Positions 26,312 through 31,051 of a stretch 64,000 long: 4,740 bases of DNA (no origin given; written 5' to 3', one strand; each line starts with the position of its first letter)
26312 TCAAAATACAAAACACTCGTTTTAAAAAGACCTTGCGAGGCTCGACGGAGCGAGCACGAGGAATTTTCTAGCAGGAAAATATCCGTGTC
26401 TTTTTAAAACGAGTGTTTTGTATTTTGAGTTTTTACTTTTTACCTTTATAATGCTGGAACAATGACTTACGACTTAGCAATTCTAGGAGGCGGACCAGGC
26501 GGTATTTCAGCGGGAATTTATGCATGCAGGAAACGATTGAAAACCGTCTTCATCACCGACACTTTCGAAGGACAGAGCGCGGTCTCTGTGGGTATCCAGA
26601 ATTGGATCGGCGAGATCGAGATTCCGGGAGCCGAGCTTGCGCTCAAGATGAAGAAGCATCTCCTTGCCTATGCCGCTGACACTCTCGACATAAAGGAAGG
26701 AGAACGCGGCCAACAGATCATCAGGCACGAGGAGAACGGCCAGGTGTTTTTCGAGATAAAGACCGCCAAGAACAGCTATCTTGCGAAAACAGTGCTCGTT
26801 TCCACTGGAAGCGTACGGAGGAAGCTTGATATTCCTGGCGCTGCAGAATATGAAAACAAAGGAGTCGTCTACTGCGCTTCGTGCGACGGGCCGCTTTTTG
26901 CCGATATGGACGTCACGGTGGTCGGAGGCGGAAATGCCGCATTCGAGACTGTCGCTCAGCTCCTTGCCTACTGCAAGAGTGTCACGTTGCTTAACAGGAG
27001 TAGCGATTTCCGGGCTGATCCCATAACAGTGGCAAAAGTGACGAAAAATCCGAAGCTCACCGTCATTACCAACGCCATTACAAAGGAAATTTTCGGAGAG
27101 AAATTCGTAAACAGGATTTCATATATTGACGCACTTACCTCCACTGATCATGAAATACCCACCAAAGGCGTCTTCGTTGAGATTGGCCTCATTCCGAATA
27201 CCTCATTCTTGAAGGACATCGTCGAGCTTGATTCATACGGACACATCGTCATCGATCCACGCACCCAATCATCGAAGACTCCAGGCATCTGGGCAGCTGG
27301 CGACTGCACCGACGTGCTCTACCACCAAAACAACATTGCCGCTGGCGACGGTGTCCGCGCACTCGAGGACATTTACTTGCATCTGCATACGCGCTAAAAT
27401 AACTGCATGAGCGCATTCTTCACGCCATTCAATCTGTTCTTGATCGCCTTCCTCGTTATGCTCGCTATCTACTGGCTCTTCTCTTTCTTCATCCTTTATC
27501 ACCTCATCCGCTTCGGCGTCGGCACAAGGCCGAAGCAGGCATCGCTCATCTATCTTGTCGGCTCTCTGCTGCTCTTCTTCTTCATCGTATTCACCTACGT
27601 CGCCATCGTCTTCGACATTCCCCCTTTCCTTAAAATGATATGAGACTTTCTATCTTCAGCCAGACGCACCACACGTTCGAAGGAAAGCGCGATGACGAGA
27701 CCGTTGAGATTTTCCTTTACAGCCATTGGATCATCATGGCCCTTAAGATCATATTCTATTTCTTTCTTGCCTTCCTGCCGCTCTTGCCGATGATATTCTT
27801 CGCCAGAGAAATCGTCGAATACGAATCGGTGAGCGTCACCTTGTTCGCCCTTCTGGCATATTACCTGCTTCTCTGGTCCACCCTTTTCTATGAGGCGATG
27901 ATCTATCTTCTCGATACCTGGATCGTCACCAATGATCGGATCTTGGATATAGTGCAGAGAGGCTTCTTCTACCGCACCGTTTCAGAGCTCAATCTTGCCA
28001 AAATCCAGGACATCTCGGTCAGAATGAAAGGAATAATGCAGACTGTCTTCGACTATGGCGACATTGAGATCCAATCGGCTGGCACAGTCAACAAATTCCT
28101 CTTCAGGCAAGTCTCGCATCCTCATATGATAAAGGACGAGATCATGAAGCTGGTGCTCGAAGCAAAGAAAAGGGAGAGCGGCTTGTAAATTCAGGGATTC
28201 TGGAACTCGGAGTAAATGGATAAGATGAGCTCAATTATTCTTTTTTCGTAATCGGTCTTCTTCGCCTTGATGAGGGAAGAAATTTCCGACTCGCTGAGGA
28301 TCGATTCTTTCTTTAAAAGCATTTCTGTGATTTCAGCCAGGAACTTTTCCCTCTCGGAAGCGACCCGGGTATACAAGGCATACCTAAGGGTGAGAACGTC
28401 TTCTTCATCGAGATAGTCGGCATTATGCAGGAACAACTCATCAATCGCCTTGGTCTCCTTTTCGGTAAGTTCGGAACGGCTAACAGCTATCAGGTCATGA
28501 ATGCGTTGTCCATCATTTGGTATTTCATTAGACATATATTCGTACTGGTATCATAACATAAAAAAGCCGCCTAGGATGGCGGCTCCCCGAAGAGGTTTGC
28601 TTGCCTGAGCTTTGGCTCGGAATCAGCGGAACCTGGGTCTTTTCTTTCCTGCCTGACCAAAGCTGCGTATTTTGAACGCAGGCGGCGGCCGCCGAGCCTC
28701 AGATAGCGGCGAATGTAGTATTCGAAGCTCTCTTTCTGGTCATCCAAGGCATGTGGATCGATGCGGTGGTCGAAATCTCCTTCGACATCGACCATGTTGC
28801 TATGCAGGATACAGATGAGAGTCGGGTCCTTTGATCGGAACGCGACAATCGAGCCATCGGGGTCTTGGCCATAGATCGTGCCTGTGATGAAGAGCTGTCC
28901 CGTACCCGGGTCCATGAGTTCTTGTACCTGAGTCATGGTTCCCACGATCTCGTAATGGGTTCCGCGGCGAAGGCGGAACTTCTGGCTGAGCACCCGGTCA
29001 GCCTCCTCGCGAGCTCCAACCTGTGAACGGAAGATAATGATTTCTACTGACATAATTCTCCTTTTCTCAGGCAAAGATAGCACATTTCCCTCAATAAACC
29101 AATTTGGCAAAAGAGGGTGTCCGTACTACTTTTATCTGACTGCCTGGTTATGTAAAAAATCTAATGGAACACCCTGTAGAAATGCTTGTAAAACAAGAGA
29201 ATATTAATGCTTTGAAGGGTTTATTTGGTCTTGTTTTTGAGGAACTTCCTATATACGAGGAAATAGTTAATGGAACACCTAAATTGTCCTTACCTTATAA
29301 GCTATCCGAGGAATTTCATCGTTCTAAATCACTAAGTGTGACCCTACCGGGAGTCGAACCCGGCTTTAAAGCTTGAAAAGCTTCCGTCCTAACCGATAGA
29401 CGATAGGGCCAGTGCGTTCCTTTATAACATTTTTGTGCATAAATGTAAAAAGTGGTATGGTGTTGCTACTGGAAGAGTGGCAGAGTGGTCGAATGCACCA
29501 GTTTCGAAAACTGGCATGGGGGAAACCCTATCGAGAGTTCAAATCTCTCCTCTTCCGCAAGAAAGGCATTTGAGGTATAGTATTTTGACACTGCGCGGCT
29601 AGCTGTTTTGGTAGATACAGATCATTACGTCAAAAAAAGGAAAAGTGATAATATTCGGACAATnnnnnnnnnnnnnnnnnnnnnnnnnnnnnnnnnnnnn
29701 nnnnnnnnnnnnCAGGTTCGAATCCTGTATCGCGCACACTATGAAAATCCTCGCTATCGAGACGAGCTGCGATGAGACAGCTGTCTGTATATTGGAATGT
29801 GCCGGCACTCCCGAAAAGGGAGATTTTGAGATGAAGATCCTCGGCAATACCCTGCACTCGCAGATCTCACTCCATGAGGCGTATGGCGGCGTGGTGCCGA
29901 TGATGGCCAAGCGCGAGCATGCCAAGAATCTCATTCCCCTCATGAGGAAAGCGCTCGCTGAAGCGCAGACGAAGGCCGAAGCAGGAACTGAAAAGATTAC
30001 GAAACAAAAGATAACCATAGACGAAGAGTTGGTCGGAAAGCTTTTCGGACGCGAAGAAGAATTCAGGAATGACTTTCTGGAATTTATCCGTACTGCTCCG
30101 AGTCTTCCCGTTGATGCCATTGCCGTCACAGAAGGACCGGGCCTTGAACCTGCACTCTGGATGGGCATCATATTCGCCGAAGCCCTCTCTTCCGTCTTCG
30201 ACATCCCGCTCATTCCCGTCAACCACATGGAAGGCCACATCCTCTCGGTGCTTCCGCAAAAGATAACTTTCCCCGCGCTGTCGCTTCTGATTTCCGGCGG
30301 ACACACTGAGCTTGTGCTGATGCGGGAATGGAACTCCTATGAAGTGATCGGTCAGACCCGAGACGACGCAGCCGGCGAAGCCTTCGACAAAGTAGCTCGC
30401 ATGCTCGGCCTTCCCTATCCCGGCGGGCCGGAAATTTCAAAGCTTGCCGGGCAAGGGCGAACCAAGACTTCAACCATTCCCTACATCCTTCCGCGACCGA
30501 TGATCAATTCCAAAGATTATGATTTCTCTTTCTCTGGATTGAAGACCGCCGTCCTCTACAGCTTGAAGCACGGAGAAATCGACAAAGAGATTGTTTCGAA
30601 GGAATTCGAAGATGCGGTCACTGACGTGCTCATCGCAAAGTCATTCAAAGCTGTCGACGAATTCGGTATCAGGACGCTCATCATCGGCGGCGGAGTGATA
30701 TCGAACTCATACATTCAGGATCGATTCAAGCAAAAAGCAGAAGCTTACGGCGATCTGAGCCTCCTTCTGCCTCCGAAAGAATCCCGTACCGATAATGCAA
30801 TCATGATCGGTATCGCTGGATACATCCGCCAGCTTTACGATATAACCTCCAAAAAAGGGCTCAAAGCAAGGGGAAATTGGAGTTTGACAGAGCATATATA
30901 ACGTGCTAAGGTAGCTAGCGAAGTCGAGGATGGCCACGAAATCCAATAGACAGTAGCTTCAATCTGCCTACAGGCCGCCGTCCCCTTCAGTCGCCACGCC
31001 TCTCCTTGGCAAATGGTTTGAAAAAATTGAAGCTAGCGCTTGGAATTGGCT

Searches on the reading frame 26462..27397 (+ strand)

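Call 41: search_protein_families(library=pfam, proteins=[window:26462-27397:+], max_evalue=0.001)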
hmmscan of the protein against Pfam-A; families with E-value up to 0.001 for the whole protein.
window:26462-27397:+ (311 aa): 5 families
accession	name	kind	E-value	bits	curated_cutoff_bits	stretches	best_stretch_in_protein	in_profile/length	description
PF07992.20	Pyr_redox_2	-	3.1e-38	132.3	26.1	1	3-291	1-285/291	Pyridine nucleotide-disulphide oxidoreductase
PF13738.12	Pyr_redox_3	-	3.9e-23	82.6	30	1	73-280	94-305/305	Pyridine nucleotide-disulphide oxidoreductase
PF00070.33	Pyr_redox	-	9e-06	26.6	22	1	151-213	2-69/82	Pyridine nucleotide-disulphide oxidoreductase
PF13434.12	Lys_Orn_oxgnase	-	0.00048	19.8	21.3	0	71-183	104-225/339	L-lysine 6-monooxygenase/L-ornithine 5-monooxygenase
PF00890.30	FAD_binding_2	-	0.0008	19.1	20.4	0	4-46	1-45/414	FAD binding domain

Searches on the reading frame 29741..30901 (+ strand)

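Call 41: search_protein_families(library=pfam, proteins=[window:29741-30901:+], max_evalue=0.001)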
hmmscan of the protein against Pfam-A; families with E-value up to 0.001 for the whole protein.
window:29741-30901:+ (386 aa): 2 families
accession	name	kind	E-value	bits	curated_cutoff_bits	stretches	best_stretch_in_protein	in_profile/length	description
PF00814.31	TsaD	-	3.5e-76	256.8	24.8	2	124-357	51-263/264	tRNA N6-adenosine threonylcarbamoyltransferase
PF22521.2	HypF_C_2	-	1.3e-05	25.5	27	1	259-357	144-240/241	Carbamoyltransferase, Kae1-like Domain, second subdomain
